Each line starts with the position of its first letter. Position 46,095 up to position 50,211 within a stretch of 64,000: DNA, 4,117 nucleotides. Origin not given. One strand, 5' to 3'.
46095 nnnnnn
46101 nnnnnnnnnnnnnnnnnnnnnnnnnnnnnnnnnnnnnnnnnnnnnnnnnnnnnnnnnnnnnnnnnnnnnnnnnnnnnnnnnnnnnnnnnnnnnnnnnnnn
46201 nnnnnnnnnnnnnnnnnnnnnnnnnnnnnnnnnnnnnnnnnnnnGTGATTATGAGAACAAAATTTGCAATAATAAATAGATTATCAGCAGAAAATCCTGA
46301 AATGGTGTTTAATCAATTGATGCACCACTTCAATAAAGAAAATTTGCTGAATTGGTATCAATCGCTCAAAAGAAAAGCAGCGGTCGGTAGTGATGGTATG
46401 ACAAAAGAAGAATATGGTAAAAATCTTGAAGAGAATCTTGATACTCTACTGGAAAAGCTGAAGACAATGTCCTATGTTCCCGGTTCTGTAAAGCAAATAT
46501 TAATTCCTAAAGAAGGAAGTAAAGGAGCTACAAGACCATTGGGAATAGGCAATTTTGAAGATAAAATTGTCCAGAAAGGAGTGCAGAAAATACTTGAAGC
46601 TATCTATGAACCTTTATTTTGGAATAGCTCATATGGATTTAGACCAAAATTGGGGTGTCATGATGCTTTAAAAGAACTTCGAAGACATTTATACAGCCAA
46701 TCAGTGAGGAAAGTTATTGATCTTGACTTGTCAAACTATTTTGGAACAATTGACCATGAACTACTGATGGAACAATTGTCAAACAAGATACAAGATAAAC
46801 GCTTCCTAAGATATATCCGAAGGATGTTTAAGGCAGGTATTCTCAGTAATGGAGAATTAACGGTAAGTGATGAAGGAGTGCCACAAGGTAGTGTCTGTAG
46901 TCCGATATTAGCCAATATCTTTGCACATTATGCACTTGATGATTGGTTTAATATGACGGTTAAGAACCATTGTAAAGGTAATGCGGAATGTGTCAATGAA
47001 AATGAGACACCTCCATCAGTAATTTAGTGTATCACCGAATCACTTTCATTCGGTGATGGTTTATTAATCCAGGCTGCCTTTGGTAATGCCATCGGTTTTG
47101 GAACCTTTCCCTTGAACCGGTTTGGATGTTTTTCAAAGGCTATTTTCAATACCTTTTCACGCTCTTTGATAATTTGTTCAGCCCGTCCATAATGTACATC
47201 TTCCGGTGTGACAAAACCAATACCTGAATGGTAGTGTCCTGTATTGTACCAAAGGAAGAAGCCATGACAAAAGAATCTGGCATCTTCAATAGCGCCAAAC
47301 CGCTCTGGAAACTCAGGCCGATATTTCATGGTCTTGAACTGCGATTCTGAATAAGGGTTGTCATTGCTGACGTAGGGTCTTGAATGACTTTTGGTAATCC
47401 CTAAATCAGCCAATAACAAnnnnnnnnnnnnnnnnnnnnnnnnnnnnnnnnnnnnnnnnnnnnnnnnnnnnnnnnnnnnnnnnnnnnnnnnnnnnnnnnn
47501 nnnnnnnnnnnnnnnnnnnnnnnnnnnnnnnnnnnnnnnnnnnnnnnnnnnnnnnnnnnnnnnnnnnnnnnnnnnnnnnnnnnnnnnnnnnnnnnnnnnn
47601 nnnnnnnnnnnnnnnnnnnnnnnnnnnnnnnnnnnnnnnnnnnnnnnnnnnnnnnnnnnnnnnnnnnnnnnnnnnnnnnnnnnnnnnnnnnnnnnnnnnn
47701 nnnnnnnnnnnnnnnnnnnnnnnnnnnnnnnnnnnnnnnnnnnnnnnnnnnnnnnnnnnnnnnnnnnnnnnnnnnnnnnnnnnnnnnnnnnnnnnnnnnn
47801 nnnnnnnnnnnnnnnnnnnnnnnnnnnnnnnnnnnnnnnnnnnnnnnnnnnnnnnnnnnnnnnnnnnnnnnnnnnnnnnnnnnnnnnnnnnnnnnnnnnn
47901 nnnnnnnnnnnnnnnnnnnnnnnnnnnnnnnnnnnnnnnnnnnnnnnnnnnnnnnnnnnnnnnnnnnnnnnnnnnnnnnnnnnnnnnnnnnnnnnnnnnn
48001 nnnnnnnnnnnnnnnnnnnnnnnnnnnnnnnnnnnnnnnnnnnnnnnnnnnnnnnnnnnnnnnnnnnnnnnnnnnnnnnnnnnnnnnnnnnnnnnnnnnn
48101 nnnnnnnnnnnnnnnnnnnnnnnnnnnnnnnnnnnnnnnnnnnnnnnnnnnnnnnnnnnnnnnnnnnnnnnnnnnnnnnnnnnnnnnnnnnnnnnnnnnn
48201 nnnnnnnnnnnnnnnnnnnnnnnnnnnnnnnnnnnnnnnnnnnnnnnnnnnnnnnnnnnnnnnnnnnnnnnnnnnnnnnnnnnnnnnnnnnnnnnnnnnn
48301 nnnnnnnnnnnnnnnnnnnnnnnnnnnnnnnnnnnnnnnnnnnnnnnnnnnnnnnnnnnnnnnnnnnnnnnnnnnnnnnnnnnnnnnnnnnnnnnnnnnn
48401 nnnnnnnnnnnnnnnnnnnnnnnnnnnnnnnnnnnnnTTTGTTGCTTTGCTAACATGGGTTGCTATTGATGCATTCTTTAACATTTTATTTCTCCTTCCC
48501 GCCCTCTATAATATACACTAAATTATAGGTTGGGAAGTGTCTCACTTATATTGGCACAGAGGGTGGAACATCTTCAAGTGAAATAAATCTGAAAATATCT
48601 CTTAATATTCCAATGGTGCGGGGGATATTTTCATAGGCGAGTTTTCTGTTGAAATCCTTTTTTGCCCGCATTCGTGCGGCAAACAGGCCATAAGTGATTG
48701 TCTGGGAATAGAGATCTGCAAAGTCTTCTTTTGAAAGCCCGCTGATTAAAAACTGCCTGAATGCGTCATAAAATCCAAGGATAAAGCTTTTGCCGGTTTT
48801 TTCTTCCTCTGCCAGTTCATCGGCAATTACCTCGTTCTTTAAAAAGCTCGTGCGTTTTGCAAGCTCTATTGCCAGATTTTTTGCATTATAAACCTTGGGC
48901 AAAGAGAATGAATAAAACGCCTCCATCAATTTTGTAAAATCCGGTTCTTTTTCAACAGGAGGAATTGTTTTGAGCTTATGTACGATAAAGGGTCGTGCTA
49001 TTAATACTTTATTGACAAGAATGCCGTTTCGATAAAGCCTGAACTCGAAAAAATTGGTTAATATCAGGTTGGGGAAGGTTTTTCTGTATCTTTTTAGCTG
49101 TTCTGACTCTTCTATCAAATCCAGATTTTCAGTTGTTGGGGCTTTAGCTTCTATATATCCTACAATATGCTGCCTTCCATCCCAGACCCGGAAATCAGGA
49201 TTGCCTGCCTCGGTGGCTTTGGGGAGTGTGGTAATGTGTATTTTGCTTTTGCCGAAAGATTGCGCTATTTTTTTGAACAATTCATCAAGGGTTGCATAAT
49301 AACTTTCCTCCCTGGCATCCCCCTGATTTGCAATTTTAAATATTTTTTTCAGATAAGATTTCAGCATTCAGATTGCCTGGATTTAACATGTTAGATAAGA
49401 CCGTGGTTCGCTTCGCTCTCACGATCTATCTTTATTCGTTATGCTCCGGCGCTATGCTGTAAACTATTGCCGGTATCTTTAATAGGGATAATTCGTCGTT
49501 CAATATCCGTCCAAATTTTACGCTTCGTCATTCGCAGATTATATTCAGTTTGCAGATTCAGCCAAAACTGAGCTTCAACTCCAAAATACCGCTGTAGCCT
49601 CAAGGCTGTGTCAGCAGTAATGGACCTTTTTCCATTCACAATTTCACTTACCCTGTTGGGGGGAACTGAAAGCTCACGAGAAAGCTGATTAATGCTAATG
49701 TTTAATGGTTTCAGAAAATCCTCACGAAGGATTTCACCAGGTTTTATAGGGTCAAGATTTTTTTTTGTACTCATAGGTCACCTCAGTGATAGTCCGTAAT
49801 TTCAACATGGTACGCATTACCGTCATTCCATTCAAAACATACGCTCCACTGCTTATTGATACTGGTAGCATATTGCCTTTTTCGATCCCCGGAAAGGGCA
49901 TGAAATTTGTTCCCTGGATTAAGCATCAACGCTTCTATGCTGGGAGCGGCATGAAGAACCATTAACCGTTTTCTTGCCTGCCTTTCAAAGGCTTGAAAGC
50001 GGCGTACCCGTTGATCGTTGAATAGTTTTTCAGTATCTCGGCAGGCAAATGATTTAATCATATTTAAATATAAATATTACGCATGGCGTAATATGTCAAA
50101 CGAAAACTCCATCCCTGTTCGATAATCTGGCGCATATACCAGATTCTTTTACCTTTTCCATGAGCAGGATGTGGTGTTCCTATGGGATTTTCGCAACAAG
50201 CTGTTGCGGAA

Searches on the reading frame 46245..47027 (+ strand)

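Call 23: search_protein_families(library=pfam, proteins=[window:46245-47027:+], max_evalue=0.01)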
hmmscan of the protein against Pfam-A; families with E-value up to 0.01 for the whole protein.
window:46245-47027:+ (260 aa): 1 family
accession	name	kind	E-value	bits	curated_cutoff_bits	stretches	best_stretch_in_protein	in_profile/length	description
PF00078.32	RVT_1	-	2e-22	80.4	29.6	1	87-235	1-142/205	Reverse transcriptase (RNA-dependent DNA polymerase)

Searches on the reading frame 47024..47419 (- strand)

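Call 23: search_protein_families(library=pfam, proteins=[window:47024-47419:-], max_evalue=0.01)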
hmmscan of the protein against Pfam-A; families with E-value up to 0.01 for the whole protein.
window:47024-47419:- (131 aa): 1 family
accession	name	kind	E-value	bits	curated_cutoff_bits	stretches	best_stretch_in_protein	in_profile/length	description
PF13683.12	rve_3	-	2.5e-13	50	26.5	1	7-72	2-67/67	Integrase core domain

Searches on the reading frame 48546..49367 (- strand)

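Call 23: search_protein_families(library=pfam, proteins=[window:48546-49367:-], max_evalue=0.01)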
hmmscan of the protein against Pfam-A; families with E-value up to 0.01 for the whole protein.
window:48546-49367:- (273 aa): 0 families

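Call 65: search_protein_families(library=padloc, proteins=[window:48546-49367:-], max_evalue=0.001)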
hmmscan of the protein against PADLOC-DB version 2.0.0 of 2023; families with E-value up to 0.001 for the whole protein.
window:48546-49367:- (273 aa): 2 families
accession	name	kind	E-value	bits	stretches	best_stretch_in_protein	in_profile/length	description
PDLC03610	REase_MTase_IIG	-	5.5e-47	158.5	1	1-266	1-259/1096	Type IIG restriction enzyme-methyltransferase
PDLC03631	REase_MTase_IIG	-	5.7e-20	68.9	1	13-248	20-240/1086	Type IIG restriction enzyme-methyltransferase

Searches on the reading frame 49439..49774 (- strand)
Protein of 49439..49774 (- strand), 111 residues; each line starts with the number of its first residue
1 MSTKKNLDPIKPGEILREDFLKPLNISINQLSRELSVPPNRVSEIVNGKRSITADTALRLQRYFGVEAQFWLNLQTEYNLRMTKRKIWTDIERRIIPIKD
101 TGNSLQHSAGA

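Call 23: search_protein_families(library=pfam, proteins=[window:49439-49774:-], max_evalue=0.01)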
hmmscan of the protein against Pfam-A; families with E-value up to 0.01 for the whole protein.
window:49439-49774:- (111 aa): 4 families
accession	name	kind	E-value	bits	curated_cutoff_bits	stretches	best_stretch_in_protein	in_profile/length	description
PF01381.28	HTH_3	-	6e-10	39.4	23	1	21-70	5-54/55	Helix-turn-helix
PF12844.13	HTH_19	-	3e-05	24.3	30.2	1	23-72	10-58/64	Helix-turn-helix domain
PF13560.12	HTH_31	-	0.0018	18.9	27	1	26-67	15-57/64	Helix-turn-helix domain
PF13443.12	HTH_26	-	0.0023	18.6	22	1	22-66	7-52/63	Cro/C1-type HTH DNA-binding domain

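Call 65: search_protein_families(library=padloc, proteins=[window:49439-49774:-], max_evalue=0.001)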
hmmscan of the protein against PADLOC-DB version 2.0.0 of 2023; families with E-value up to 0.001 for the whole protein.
window:49439-49774:- (111 aa): 1 family
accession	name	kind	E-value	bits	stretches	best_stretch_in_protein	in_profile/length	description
PDLC02926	HTH_VI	-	0.0006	18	1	25-96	14-85/92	-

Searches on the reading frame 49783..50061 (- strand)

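Call 23: search_protein_families(library=pfam, proteins=[window:49783-50061:-], max_evalue=0.01)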
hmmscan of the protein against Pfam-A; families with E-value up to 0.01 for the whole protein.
window:49783-50061:- (92 aa): 1 family
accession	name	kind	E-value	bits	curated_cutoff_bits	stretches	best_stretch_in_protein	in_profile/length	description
PF05015.19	HigB-like_toxin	-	3e-12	47.3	27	1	4-92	2-91/91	RelE-like toxin of type II toxin-antitoxin system HigB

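Call 65: search_protein_families(library=padloc, proteins=[window:49783-50061:-], max_evalue=0.001)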
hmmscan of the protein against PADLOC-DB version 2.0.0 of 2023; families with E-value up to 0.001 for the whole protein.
window:49783-50061:- (92 aa): 0 families
